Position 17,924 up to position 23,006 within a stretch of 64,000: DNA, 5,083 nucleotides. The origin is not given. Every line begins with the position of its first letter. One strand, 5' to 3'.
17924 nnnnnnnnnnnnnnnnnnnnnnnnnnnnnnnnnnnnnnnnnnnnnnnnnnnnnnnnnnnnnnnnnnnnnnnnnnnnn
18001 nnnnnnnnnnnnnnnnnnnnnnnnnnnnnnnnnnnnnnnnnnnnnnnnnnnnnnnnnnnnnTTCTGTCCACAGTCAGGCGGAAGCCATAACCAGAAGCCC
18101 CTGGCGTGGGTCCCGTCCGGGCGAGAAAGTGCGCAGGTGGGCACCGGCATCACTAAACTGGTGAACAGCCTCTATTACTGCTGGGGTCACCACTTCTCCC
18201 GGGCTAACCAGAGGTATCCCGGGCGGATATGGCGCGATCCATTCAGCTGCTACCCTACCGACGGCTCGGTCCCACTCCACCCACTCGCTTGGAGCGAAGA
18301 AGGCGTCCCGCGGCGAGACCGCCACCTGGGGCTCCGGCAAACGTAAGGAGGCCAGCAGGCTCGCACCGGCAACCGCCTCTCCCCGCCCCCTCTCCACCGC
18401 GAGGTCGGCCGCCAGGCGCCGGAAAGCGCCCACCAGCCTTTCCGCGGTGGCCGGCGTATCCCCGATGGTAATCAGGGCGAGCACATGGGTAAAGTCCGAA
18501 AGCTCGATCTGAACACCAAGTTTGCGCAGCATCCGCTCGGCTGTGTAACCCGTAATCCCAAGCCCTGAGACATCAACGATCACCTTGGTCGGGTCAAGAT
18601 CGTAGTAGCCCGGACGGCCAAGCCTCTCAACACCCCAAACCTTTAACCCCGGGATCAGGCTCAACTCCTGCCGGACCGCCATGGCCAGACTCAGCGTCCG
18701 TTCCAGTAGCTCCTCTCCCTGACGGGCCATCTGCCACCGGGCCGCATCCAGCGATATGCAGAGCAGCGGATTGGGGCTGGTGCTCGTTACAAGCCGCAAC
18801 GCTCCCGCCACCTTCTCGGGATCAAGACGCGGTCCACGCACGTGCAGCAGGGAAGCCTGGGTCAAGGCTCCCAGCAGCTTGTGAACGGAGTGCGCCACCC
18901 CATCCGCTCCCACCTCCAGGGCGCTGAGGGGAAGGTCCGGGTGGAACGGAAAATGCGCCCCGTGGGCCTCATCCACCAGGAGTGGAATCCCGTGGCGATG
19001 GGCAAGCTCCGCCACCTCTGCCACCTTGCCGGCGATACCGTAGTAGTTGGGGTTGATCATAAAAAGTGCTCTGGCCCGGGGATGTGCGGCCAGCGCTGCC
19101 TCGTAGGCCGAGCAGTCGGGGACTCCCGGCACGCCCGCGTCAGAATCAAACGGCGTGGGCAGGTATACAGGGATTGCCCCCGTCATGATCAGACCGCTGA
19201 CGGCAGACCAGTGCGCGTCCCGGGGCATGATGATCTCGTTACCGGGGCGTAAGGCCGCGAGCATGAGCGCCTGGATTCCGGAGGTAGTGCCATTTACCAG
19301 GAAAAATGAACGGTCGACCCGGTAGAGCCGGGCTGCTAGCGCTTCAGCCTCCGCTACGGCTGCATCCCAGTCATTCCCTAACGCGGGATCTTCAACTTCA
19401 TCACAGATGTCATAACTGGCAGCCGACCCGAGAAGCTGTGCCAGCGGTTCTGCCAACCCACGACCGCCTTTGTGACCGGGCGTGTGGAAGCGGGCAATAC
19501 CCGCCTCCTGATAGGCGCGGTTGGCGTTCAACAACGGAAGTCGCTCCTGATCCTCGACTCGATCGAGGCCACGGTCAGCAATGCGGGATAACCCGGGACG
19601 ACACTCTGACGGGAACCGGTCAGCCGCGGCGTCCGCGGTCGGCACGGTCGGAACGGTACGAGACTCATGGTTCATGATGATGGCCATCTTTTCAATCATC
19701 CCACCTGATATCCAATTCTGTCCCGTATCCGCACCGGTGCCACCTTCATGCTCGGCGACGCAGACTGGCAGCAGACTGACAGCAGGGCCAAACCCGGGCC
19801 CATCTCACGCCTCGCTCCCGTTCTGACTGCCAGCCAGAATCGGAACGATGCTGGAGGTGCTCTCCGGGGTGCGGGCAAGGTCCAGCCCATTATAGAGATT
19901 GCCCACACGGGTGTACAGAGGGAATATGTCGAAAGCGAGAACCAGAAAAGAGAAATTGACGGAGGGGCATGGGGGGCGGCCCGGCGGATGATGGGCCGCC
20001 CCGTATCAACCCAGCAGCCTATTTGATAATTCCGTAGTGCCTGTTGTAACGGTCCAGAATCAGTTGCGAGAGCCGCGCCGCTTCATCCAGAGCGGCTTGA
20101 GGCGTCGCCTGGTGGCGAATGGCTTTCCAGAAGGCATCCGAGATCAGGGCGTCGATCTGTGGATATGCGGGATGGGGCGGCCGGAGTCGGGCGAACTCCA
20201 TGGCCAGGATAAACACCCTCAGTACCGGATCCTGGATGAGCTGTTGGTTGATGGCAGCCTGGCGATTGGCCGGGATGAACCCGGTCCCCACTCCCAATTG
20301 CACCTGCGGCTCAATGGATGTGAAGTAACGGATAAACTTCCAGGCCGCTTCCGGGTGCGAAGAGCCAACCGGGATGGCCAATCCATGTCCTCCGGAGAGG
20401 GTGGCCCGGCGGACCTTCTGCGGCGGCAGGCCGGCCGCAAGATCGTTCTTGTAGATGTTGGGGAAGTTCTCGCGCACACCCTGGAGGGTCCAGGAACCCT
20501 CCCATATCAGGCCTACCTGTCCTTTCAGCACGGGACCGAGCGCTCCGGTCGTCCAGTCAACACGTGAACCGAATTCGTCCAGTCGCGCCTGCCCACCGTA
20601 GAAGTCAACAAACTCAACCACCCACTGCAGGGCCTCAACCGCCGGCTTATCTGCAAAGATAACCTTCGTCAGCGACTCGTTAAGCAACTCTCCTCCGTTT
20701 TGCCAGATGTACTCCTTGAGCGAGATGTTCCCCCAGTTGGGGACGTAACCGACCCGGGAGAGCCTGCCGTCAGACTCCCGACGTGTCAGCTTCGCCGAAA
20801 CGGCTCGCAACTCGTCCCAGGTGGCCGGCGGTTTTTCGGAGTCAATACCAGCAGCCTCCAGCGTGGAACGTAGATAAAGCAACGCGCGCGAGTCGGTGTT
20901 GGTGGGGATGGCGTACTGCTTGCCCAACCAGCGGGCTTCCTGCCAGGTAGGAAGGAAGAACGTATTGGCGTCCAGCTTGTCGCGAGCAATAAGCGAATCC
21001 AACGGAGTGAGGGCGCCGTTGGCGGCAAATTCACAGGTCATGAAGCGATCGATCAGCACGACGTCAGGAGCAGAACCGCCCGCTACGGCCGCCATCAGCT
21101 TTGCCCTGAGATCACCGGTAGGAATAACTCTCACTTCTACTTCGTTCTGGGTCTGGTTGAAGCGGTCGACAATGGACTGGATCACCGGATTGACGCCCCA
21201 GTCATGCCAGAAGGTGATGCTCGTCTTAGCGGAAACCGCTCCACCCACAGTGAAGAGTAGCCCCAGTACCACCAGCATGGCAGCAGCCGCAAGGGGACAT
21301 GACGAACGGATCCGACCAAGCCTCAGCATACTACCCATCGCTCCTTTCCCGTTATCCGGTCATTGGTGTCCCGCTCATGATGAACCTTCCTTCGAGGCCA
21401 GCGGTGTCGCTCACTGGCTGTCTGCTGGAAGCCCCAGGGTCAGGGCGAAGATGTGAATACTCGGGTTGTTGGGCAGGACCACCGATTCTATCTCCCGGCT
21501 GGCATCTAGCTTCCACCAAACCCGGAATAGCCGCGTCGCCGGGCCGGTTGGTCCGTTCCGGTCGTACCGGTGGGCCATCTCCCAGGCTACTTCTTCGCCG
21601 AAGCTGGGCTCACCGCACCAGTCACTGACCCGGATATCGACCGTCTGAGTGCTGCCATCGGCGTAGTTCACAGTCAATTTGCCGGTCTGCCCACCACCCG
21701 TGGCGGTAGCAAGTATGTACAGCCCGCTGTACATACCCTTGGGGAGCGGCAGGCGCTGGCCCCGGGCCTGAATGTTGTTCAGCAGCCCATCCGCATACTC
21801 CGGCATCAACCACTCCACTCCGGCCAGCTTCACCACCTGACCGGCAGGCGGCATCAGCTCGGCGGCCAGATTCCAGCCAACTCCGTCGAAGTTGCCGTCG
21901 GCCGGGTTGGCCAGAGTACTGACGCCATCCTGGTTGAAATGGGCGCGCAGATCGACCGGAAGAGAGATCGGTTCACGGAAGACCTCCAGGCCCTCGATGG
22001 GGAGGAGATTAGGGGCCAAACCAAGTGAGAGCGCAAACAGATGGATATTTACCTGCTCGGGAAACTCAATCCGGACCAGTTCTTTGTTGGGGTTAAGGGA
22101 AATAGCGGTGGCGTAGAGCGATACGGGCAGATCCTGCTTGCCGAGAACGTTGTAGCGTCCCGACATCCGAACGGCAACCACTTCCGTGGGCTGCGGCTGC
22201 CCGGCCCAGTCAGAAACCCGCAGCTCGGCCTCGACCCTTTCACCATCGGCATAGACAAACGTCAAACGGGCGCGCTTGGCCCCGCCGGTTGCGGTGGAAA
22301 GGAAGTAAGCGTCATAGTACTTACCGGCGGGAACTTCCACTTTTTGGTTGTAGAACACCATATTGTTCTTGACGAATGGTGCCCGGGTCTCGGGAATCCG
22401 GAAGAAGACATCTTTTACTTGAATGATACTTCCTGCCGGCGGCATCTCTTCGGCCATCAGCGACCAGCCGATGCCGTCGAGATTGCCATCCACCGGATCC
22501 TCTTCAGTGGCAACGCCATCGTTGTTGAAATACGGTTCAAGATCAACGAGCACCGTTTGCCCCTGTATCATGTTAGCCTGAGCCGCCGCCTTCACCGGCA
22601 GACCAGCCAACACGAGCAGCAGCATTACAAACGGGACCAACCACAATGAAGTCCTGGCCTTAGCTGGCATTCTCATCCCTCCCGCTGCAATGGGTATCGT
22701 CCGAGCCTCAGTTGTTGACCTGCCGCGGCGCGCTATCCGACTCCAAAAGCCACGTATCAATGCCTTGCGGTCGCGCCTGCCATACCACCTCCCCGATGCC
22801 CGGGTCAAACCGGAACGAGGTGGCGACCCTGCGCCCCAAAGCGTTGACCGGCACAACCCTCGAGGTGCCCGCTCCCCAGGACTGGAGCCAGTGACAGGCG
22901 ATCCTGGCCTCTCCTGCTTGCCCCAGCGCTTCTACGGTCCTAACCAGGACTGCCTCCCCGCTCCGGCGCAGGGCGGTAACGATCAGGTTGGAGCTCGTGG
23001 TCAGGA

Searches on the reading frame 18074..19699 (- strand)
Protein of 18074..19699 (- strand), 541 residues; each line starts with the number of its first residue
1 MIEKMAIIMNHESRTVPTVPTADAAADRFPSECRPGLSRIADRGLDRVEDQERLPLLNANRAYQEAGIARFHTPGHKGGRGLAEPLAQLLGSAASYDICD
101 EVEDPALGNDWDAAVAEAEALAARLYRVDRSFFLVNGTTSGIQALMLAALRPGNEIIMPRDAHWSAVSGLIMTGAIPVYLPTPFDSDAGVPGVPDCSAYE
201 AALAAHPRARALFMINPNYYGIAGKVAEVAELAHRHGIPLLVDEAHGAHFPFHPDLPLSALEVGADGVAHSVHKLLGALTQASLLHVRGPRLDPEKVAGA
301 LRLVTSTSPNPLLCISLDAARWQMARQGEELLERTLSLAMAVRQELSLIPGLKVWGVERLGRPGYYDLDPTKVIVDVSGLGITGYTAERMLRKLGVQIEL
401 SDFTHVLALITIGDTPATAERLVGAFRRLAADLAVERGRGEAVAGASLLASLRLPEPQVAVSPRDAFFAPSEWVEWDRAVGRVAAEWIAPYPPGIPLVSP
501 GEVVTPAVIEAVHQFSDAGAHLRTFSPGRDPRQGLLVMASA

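Call 60: search_protein_families(library=pfam, proteins=[window:18074-19699:-], max_evalue=0.001)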
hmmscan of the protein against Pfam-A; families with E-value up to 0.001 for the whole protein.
window:18074-19699:- (541 aa): 6 families
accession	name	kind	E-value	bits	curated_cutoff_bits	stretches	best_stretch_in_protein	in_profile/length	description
PF01276.26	OKR_DC_1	-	2.2e-61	208.3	27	1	55-415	2-414/417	Orn/Lys/Arg decarboxylase, major domain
PF03711.20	OKR_DC_1_C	-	3.4e-09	37.5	24.2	1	456-511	44-103/132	Orn/Lys/Arg decarboxylase, C-terminal domain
PF00266.25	Aminotran_5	-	1.9e-08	34.1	21.5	1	107-278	37-205/371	Aminotransferase class-V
PF01041.23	DegT_DnrJ_EryC1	-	6e-08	32.7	19.8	1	119-247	30-149/360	DegT/DnrJ/EryC1/StrS aminotransferase family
PF00155.27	Aminotran_1_2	-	6e-07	29.4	19.7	1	117-250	46-192/361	Aminotransferase class I and II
PF01212.27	Beta_elim_lyase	-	2.3e-06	27.6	27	1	103-343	24-242/288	Beta-eliminating lyase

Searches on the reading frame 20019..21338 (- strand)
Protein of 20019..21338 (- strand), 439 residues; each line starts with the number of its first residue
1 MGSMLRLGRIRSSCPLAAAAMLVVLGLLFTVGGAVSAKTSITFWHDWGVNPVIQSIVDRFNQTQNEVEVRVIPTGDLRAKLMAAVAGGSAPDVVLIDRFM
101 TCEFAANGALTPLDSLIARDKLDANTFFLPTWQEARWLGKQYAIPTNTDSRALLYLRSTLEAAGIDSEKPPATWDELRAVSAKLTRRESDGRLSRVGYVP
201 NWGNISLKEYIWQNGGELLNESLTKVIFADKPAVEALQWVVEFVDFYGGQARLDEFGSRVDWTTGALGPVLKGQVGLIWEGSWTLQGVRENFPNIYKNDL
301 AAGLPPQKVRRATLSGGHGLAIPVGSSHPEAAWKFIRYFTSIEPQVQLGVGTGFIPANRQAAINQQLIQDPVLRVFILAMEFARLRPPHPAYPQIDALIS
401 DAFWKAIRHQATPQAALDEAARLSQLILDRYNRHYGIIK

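Call 9: search_protein_families(library=pfam, proteins=[window:20019-21338:-], max_evalue=0.001)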
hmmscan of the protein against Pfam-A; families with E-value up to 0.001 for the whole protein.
window:20019-21338:- (439 aa): 2 families
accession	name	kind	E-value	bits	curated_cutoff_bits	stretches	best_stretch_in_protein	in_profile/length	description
PF01547.30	SBP_bac_1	-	9e-39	134.7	26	1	53-345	10-306/307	Bacterial extracellular solute-binding protein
PF13416.11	SBP_bac_8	-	5.3e-34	118.7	27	1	56-371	2-275/279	Bacterial extracellular solute-binding protein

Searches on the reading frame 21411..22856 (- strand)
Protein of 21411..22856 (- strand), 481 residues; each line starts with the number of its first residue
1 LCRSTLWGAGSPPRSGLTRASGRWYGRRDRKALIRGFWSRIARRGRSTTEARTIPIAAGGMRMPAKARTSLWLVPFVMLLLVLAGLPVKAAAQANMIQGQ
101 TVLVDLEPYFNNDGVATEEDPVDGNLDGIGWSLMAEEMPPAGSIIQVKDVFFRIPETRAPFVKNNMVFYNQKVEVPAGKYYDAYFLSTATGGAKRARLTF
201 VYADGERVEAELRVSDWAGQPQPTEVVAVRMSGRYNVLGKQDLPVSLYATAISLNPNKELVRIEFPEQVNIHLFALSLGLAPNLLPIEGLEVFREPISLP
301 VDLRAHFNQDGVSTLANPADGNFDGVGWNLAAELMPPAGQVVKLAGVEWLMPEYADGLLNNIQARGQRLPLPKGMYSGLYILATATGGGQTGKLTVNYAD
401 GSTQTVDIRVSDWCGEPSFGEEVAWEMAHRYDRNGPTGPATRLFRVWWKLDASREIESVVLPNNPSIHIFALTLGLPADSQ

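Call 9: search_protein_families(library=pfam, proteins=[window:21411-22856:-], max_evalue=0.001)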
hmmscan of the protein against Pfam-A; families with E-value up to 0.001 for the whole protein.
window:21411-22856:- (481 aa): 1 family
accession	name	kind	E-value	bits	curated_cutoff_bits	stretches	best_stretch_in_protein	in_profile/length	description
PF08428.16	Rib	-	5.7e-05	24.1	27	0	384-410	46-72/76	Rib domain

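Call 28: search_protein_families(library=pfam, proteins=[window:21411-22856:-], max_evalue=0.01)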
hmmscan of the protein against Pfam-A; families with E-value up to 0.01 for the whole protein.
window:21411-22856:- (481 aa): 1 family
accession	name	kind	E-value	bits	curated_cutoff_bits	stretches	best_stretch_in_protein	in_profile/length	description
PF08428.16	Rib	-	5.7e-05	24.1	27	1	384-410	46-72/76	Rib domain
